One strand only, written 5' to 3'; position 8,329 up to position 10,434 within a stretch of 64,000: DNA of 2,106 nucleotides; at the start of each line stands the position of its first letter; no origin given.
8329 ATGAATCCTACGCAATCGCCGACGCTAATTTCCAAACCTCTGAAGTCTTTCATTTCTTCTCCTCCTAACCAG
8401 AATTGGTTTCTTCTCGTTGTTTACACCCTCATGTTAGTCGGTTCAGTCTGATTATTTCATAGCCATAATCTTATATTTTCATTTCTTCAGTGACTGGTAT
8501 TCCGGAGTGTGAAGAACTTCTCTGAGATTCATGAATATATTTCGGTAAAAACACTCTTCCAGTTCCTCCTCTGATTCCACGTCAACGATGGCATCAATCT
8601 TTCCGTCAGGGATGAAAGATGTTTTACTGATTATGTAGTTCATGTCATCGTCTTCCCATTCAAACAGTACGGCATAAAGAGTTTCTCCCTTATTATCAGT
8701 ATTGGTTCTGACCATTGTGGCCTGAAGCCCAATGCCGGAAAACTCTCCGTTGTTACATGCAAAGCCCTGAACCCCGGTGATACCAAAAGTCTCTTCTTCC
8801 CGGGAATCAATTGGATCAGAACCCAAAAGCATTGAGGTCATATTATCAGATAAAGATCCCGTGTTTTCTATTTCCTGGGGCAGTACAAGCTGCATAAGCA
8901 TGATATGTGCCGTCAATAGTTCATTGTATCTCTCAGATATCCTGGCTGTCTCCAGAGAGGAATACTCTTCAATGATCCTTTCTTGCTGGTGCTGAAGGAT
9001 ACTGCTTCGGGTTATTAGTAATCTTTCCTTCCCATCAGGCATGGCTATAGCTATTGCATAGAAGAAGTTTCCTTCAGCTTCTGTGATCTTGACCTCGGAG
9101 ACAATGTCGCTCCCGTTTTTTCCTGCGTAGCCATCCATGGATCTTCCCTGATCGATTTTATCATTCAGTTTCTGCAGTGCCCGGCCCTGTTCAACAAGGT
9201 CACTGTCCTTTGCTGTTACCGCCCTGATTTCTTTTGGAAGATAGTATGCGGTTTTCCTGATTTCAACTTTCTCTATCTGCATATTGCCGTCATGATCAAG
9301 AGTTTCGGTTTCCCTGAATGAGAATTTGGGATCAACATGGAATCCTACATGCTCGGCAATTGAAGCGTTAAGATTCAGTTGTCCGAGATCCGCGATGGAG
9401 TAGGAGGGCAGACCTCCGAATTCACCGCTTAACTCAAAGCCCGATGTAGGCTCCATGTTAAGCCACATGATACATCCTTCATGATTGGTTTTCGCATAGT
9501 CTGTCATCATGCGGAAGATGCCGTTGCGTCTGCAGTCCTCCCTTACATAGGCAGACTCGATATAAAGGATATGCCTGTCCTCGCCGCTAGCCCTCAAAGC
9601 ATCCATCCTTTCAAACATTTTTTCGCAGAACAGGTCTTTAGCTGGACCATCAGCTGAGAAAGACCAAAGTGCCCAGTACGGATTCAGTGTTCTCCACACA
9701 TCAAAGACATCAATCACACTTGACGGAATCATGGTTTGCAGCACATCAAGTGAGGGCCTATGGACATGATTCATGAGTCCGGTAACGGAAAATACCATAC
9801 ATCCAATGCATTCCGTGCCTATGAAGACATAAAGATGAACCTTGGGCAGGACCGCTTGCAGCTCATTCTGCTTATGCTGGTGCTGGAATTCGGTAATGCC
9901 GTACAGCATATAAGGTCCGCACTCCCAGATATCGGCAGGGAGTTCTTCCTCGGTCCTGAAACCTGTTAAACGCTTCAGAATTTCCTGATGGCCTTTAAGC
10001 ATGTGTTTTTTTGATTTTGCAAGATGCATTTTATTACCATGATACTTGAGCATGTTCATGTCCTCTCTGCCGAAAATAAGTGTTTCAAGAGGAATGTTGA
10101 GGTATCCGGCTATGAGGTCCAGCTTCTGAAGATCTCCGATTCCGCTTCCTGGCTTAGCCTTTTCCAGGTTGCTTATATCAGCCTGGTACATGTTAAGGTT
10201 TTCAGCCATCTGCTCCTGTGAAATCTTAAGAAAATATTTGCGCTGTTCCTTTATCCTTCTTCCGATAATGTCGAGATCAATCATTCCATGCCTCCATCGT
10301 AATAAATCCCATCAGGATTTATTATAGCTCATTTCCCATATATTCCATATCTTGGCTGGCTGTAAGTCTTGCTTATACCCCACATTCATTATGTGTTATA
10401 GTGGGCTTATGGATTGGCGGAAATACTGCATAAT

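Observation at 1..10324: DISARM/Druantia-like helicase cassette that does not fit a canonical system as far as the window shows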

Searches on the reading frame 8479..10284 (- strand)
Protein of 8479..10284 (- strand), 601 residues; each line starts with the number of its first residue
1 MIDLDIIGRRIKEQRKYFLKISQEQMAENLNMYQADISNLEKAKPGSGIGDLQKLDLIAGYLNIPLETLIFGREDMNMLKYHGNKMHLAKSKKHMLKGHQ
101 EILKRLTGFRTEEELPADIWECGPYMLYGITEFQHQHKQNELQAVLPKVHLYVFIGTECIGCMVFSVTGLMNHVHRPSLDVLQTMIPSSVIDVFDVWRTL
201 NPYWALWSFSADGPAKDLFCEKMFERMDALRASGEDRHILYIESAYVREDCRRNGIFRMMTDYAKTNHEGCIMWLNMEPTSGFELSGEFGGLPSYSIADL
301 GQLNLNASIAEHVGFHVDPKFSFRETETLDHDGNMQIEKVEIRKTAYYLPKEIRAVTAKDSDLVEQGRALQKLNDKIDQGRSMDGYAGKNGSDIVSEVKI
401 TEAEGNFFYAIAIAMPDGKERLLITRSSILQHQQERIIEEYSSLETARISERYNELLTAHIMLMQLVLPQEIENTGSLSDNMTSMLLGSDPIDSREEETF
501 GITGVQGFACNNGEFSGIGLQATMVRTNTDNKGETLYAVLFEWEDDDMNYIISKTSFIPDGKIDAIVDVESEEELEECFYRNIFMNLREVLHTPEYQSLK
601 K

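Call 5: search_protein_families(library=pfam, proteins=[window:8479-10284:-], max_evalue=0.01)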
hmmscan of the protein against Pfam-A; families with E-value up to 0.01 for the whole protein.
window:8479-10284:- (601 aa): 0 families

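Call 6: search_protein_families(library=padloc, proteins=[window:8479-10284:-], max_evalue=0.01)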
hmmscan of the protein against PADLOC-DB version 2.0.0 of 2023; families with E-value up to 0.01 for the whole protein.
window:8479-10284:- (601 aa): 1 family
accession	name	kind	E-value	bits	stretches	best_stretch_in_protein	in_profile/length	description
PDLC02926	HTH_VI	-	3.6e-08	31.5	1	7-86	2-76/92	-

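Call 8: search_protein_families(library=ncbifam, proteins=[window:8479-10284:-], max_evalue=0.01)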
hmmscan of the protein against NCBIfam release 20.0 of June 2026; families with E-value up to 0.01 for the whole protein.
window:8479-10284:- (601 aa): 2 families
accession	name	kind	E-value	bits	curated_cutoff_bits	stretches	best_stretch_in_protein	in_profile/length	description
NF041951.1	phage_RstR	subfamily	0.0042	17.3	80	1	8-88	4-78/108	RstR family transcriptional repressor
NF007257.0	PRK09706.1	subfamily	0.0087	15.9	101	0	6-98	5-95/135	transcriptional repressor DicA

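Call 32: find_homologous_proteins(query=window:8479-10284:-, max_evalue=0.001)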
Query window:8479-10284:- (601 aa): 168 proteins with E <= 0.001 among 8000 candidates; the best 120 are listed.
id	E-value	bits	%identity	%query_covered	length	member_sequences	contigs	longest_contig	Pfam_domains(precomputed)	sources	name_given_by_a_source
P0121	0.0e+0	1025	74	100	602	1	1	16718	-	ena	-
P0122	3.7e-233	793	59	100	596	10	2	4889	-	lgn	-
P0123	1.7e-225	768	59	100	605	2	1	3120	-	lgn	-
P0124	4.5e-165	569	49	98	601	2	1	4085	-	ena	-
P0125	3.7e-163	562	49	98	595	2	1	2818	-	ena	-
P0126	8.4e-158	545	55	76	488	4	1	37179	-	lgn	-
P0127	1.4e-149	517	45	98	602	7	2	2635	-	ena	-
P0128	2.1e-148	514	53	78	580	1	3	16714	PF12844.14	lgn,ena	-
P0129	3.4e-147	510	53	76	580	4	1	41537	-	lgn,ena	-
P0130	9.3e-146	505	52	76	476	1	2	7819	-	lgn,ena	-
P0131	1.2e-145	504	46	98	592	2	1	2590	-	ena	-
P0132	4.1e-144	499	46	97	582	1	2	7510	-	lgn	-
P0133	1.7e-143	497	43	98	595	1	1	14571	-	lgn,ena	-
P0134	1.8e-141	491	52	78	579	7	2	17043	-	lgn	-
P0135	1.9e-141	491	53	76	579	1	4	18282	-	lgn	-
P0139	7.2e-139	482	52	77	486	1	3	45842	-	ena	-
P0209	2.7e-106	375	42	79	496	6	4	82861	-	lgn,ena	-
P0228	4.5e-102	361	42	77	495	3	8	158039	-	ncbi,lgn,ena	-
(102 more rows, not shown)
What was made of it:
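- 8479..10284 (-): 601-aa protein, not part of ARMADA. It has an N-terminal XRE/C-protein-like HTH, a GNAT-like acyltransferase fold (invariant R252, G255, Y241, Y246) and beta-rich C-terminal domains. It belongs to a rare family. 168 homologues by word-index search (call 32).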

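Call 33: find_encoding_contigs(protein=P0129, flank=10000, max_places=2)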
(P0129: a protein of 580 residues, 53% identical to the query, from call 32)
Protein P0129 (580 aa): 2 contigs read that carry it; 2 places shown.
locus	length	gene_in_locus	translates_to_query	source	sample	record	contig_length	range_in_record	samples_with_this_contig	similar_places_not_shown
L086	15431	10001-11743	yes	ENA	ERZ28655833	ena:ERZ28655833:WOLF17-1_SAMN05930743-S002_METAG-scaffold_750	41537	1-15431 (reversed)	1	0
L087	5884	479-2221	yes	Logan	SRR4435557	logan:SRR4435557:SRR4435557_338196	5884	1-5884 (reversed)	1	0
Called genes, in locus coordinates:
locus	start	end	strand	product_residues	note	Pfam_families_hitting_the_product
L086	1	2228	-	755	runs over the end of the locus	PF04851:ResIII, PF00270:DEAD, PF18766:SWI2_SNF2, PF00271:Helicase_C, PF01844:HNH, PF14279:HNH_5 (weak)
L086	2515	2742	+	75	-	-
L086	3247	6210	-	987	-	PF10544:T5orf172, PF13455:MUG113 (weak)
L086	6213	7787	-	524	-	PF02384:N6_Mtase (faint), PF07669:Eco57I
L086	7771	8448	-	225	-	-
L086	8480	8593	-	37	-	-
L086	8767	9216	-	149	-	-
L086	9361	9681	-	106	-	-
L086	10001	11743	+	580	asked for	-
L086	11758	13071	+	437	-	PF02527:GidB (weak), PF05175:MTS (weak), PF13649:Methyltransf_25, PF13847:Methyltransf_31, PF08241:Methyltransf_11 (weak), PF08242:Methyltransf_12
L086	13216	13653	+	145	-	PF23835:DUF7205 (weak)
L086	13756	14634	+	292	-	-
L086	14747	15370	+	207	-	PF23835:DUF7205 (weak)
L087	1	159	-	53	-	?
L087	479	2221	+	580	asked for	-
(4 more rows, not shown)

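Call 34: find_encoding_contigs(protein=P0228, flank=10000, max_places=2)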
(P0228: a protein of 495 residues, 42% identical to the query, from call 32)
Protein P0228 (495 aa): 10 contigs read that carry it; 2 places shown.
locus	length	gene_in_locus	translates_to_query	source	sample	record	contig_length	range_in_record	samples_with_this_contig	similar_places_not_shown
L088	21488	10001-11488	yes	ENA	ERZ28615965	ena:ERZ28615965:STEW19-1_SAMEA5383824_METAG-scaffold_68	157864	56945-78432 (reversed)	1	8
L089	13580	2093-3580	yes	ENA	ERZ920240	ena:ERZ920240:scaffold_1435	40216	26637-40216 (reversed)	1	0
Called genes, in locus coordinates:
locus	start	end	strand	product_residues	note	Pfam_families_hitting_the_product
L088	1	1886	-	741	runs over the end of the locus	PF00933:Glyco_hydro_3, PF01915:Glyco_hydro_3_C, PF14310:Fn3-like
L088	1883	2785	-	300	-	PF00294:PfkB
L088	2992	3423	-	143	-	-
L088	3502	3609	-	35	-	-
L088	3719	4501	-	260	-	PF01229:Glyco_hydro_39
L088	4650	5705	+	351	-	-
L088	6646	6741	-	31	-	-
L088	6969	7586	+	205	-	PF01209:Ubie_methyltran (weak), PF13489:Methyltransf_23, PF13847:Methyltransf_31, PF08241:Methyltransf_11, PF08242:Methyltransf_12, PF13649:Methyltransf_25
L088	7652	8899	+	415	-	PF13660:DUF4147, PF05161:MOFRL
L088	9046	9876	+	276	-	PF00459:Inositol_P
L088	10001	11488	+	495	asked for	-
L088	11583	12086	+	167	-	-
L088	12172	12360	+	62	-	-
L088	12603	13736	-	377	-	PF04389:Peptidase_M28, PF01546:Peptidase_M20, PF07687:M20_dimer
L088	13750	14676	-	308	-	PF00528:BPD_transp_1 (weak)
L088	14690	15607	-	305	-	PF00528:BPD_transp_1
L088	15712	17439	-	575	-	-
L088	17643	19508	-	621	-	PF06580:His_kinase, PF02518:HATPase_c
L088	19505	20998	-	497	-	PF00072:Response_reg, PF12833:HTH_18, PF00165:HTH_AraC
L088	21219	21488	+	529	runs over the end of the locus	PF00933:Glyco_hydro_3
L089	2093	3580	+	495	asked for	-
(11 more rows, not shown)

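Call 35: find_encoding_contigs(protein=P0133, flank=10000, max_places=2)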
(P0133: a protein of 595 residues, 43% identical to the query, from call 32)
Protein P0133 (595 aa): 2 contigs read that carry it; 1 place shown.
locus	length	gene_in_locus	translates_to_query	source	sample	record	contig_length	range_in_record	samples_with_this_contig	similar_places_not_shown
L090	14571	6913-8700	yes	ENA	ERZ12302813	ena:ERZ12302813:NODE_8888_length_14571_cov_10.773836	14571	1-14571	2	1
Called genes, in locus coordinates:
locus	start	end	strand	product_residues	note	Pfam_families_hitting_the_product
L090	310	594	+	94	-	-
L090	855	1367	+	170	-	-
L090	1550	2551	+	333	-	-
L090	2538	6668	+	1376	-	PF04851:ResIII, PF07669:Eco57I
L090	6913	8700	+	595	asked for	-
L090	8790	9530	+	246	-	-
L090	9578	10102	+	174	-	-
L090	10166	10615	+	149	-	PF23835:DUF7205 (weak)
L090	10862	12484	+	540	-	-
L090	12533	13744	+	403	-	-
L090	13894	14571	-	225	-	?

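Call 48: search_protein_families(library=pfam, proteins=[L086:13216-13653:+, L086:14747-15370:+, L090:10166-10615:+, L090:8790-9530:+, L088:11583-12086:+, L086:13756-14634:+, L090:9578-10102:+], max_evalue=10)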
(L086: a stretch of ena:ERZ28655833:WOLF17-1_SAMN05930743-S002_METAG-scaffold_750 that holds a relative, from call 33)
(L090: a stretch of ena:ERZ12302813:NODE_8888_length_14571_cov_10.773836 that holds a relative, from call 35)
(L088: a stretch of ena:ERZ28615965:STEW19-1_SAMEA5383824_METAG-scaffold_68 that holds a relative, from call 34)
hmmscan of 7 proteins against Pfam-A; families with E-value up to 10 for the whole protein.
L086:13216-13653:+ (145 aa): 0 families

L086:14747-15370:+ (207 aa): 2 families
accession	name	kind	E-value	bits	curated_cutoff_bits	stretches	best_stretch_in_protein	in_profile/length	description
PF01475.25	FUR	-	0.031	14.9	23.1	1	77-112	85-120/121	Ferric uptake regulator family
PF01330.27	RuvA_N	-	0.17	12.4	23.6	1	98-134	5-43/61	RuvA N terminal domain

L090:10166-10615:+ (149 aa): 0 families

L090:8790-9530:+ (246 aa): 0 families

L088:11583-12086:+ (167 aa): 0 families

L086:13756-14634:+ (292 aa): 1 family
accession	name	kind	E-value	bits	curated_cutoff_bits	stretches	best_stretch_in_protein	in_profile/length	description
PF19241.4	DUF5891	-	0.1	12.9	27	1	127-227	41-130/198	Family of unknown function (DUF5891)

L090:9578-10102:+ (174 aa): 0 families

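Call 61: predict_structure(alignment_id=A2)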
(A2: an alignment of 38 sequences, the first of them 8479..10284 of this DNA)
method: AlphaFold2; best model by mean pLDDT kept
length: 601 residues; sequences in the alignment: 38
mean_pLDDT: 81.1   pTM: 0.58
mean pLDDT of the five models: 81.1, 80.1, 79.4, 78.9, 76.6
residues with pLDDT >= 90: 168; 70-90: 342; 50-70: 63; < 50: 28
segments of 3 or more residues with pLDDT < 50: 74-76, 287-291, 470-480, 488-491
pLDDT, mean of each block of 10 residues (from residue 1): 77 72 84 86 77 81 75 58 83 90 81 85 92 86 91 88 92 89 84 91 93 92 95 92 82 85 94 86 50 59 74 87 73 75 88 91 88 66 76 86 74 88 85 75 90 90 73 45 50 62 85 83 86 87 87 84 83 82 87 75 66
secondary structure, 60 per line:
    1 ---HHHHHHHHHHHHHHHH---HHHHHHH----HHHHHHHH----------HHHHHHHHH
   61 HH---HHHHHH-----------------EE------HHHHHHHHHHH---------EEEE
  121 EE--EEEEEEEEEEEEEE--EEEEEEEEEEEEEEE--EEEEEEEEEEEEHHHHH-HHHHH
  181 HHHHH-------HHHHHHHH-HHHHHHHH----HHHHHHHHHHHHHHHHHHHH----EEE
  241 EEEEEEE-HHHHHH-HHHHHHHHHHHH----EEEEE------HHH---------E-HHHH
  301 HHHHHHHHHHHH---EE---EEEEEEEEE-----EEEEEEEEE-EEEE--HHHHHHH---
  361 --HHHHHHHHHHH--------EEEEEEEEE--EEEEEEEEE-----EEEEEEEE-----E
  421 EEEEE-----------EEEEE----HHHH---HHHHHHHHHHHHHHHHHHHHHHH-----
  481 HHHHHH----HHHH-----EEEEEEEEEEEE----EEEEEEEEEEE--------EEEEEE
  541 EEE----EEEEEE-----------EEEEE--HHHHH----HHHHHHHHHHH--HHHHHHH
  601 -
elements in order: H4-19 H23-29 H34-41 H52-62 H66-71 H97-107 E117-122 E125-138 E141-155 E158-169 H170-174 H176-185 H193-200 H202-209 H214-233 E238-247 H249-254 H256-267 E272-276 H297-312 E321-329 E335-343 E345-348 H351-357 H363-373 E382-390 E393-401 E407-414 E420-425 E437-441 H446-449 H453-475 H481-486 H491-494 E500-511 E516-526 E535-543 E548-553 E565-569 H572-576 H581-591 H594-600

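Call 63: fold_search(model_id=the predicted structure, library=pdb)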
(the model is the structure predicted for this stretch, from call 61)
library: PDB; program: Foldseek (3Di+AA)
matches with E <= 10: 780; with E <= 0.001: 0
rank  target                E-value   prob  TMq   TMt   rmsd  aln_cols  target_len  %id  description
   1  5yag_A                1.8e-02  0.98  0.14  0.34  13.2       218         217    9  Crystal structure of mosquito arylalkylamine N-Acetyltransferase like 5b/spermine N-Acetyltransferase (released 2018-02-28)
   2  6i7s_G                2.9e-02  0.04  0.07  0.05  31.3       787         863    7  Microsomal triglyceride transfer protein (released 2019-08-21)
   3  5c0p                  4.0e-02  0.12  0.07  0.13  27.2       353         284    8  The crystal structure of endo-arabinase from Bacteroides thetaiotaomicron VPI-5482 (released 2015-07-01)
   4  6edw_D                6.1e-02  0.41  0.13  0.11  28.0       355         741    8  Crystal structure of Mycobacterium tuberculosis ICL2 in the apo form (released 2019-08-14)
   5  2qec                  6.4e-02  0.95  0.13  0.39   9.6       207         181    8  Crystal structure of histone acetyltransferase HPA2 and related acetyltransferase (NP_600742.1) from Corynebacterium glu (released 2007-07-10)
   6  4wrn_B                6.4e-02  0.09  0.07  0.07  18.1       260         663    8  Crystal structure of the polymerization region of human uromodulin/Tamm-Horsfall protein (released 2016-01-27)
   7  3j7h_A                7.8e-02  0.06  0.08  0.06  27.4       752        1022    8  Structure of beta-galactosidase at 3.2-A resolution obtained by cryo-electron microscopy (released 2014-07-30)
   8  5mk8_B                1.0e-01  0.13  0.10  0.12  16.7       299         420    9  Crystal structure of the receptor-binding domain of the FA hybrid Clostridium botulinum neurotoxin (released 2018-03-28)
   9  5v38_B                1.2e-01  0.11  0.08  0.10  16.8       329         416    8  Crystal Structure of The Receptor-binding Domain of Botulinum Neurotoxin Type HA (released 2017-03-22)
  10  1sr9_A                1.2e-01  0.20  0.06  0.06  28.4       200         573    8  Crystal Structure of LeuA from Mycobacterium tuberculosis (released 2004-05-18)
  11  2kcw_MODEL_1_A        1.5e-01  0.54  0.09  0.34  17.4       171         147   12  Solution structure of Apo-form YjaB from Escherichia coli (released 2009-05-05)
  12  3hps_A                1.8e-01  0.23  0.06  0.07  28.0       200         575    6  Crystal structure of Mycobacterium tuberculosis LeuA complexed with ketoisocaproate (KIC) (released 2010-05-19)
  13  5xrz_A                1.9e-01  0.15  0.06  0.16  18.2       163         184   11  Structure of a ssDNA bound to the inner DNA binding site of RAD52 (released 2018-04-25)
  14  5mk8_A                1.9e-01  0.11  0.10  0.12  16.8       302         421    9  Crystal structure of the receptor-binding domain of the FA hybrid Clostridium botulinum neurotoxin (released 2018-03-28)
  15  3hpz_A                2.0e-01  0.20  0.06  0.06  28.4       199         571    6  Crystal structure of Mycobacterium tuberculosis LeuA complexed with bromopyruvate (released 2010-05-19)
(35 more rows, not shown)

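Call 85: search_dna_similar(query=window:8479-10284:-, collection=phages, mode=protein, max_rows=15, max_evalue=0.001)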
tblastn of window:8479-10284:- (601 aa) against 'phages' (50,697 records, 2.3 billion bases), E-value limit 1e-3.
No match.

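Call 86: search_dna_similar(query=window:8479-10284:-, collection=plasmids, mode=protein, max_rows=15, max_evalue=0.001)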
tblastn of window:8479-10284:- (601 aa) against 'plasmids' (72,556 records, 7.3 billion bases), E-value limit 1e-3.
No match.
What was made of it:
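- Tried and rejected: There was no match in either collection (calls 85, 86).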

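Call 87: search_protein_families(library=phrogs, proteins=[window:8479-10284:-, L086:13756-14634:+, L090:10166-10615:+], max_evalue=0.01)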
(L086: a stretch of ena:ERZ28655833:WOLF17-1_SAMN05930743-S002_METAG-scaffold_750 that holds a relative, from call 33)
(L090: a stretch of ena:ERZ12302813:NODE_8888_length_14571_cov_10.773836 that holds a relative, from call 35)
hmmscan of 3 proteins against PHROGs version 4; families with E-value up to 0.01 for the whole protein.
window:8479-10284:- (601 aa): 2 families
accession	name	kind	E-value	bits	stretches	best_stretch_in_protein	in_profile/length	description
phrog_8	-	transcription regulation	5.9e-09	36.8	1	5-110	75-166/346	transcriptional regulator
phrog_4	-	transcription regulation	1.1e-07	32.1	1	6-79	136-201/400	transcriptional repressor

L086:13756-14634:+ (292 aa): 0 families

L090:10166-10615:+ (149 aa): 2 families
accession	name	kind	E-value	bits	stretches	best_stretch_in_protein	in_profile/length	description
phrog_2251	-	unknown function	3.4e-08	34.6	1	1-46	2-46/74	-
phrog_2112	-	unknown function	0.0031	18.4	1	1-44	9-48/122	-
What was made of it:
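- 8479..10284 (-): PADLOC HTH_VI, E 3.6e-8 (call 6). phrog_8 and phrog_4 regulators (call 87).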

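Call 88: find_encoding_contigs(protein=P0139, flank=8000, max_places=2)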
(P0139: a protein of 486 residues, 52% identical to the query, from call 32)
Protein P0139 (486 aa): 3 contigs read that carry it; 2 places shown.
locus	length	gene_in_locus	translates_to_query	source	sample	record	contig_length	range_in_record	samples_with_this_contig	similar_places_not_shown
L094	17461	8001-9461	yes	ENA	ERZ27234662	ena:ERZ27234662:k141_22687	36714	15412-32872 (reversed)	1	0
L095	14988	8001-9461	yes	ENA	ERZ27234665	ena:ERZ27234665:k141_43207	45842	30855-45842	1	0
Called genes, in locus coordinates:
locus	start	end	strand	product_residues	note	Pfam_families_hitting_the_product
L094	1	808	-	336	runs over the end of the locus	PF02493:MORN (weak)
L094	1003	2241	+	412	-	PF07969:Amidohydro_3, PF01979:Amidohydro_1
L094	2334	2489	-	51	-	-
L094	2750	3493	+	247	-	-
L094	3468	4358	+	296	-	PF01076:Mob_Pre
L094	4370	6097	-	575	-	-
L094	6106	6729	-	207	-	PF01726:LexA_DNA_bind (weak), PF00717:Peptidase_S24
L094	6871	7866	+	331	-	PF13280:WYL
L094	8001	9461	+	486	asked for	-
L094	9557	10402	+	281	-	-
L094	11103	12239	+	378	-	-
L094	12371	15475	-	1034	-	PF12799:LRR_4 (faint), PF23952:LRR_EndoS (faint)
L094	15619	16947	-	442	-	PF13676:TIR_2, PF12799:LRR_4 (faint)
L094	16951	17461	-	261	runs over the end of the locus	-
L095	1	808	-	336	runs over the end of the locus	PF02493:MORN (weak)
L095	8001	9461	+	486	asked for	-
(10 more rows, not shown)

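Call 89: find_encoding_contigs(protein=P0209, flank=8000, max_places=2)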
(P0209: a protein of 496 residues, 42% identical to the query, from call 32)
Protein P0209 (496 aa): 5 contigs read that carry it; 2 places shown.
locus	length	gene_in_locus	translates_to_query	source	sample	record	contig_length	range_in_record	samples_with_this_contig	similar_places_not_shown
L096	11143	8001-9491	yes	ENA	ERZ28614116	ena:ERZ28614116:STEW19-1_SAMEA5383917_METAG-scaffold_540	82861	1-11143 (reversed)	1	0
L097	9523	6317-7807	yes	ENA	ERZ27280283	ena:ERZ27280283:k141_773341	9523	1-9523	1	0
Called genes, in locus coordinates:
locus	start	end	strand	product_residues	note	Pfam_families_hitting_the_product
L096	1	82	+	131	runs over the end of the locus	-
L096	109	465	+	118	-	-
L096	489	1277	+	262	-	-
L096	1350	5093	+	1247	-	PF18501:REC1, PF21918:cas_Cpf1_2nd (weak), PF18516:RuvC_1, PF18510:NUC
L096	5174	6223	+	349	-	PF00753:Lactamase_B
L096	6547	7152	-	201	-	PF04307:YdjM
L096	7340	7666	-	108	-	-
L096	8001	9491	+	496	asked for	-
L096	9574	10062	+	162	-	-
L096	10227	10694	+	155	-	-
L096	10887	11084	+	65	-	-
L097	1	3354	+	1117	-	?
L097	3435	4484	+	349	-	PF00753:Lactamase_B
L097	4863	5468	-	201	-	PF04307:YdjM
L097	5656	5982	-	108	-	-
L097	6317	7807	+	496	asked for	-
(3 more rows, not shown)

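Call 108: fold_search(model_id=the predicted structure, library=viral)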
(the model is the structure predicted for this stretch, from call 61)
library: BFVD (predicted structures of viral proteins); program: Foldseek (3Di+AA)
matches with E <= 10: 1140; with E <= 0.001: 0
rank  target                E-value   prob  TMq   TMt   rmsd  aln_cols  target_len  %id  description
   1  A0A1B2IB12            1.1e-03  0.82  0.08  0.18  20.8       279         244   10  (no name in the UniProt tables at hand)
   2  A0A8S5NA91            2.2e-03  0.38  0.10  0.11  36.1       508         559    8  Uncharacterized protein [Myoviridae sp. ctx322]
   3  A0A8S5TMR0            2.9e-03  0.11  0.08  0.07  33.2       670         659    8  43 kDa tail protein [Siphoviridae sp. ct9UA16]
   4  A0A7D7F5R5            3.1e-03  0.21  0.07  0.07  21.8       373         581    9  (no name in the UniProt tables at hand)
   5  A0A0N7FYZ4            7.1e-03  0.60  0.10  0.20  17.9       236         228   13  (no name in the UniProt tables at hand)
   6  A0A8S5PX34            9.7e-03  0.99  0.12  0.36  12.4       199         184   12  Acetyltransferase domain containing protein [Myoviridae sp. ctgsk7]
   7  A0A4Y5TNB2            1.0e-02  0.51  0.08  0.17  18.5       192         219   11  (no name in the UniProt tables at hand)
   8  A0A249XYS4            1.4e-02  0.15  0.07  0.08  20.0       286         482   11  Long tail fiber protein Gp37 (Fragment) [Escherichia phage ECO4]
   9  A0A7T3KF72            1.5e-02  0.30  0.09  0.19  21.9       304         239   12  Uncharacterized protein [Campylobacter phage F358]
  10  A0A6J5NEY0            1.8e-02  0.54  0.15  0.13  25.6       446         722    8  Uncharacterized protein [uncultured Caudovirales phage]
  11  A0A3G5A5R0            2.1e-02  0.30  0.12  0.14  27.4       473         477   10  Uncharacterized protein [Harvfovirus sp.]
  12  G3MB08                2.2e-02  0.90  0.12  0.33   8.5       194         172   14  Gp628 [Bacillus phage G]
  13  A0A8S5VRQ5            2.7e-02  0.11  0.07  0.05  22.4       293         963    8  (no name in the UniProt tables at hand)
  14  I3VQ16                2.9e-02  0.16  0.10  0.13  22.9       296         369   11  B39.1 [miniopterid betaherpesvirus 1]
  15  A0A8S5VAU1            3.0e-02  0.89  0.14  0.27  15.6       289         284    9  Putative D-alanine N-acetyltransferase [Siphoviridae sp. ct0vA12]
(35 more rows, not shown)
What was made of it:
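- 8479..10284 (-): AF2 pLDDT 81; Foldseek matches to GNAT folds and the C.Esp1396I HTH (calls 61, 63, 108).
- Checked: It is supported at fold level: AF2 pLDDT 81, with Foldseek matches to GNAT acetyltransferases at probability 0.95-0.99 and to the C.Esp1396I controller HTH at probability 0.99 (calls 61, 63, 108).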
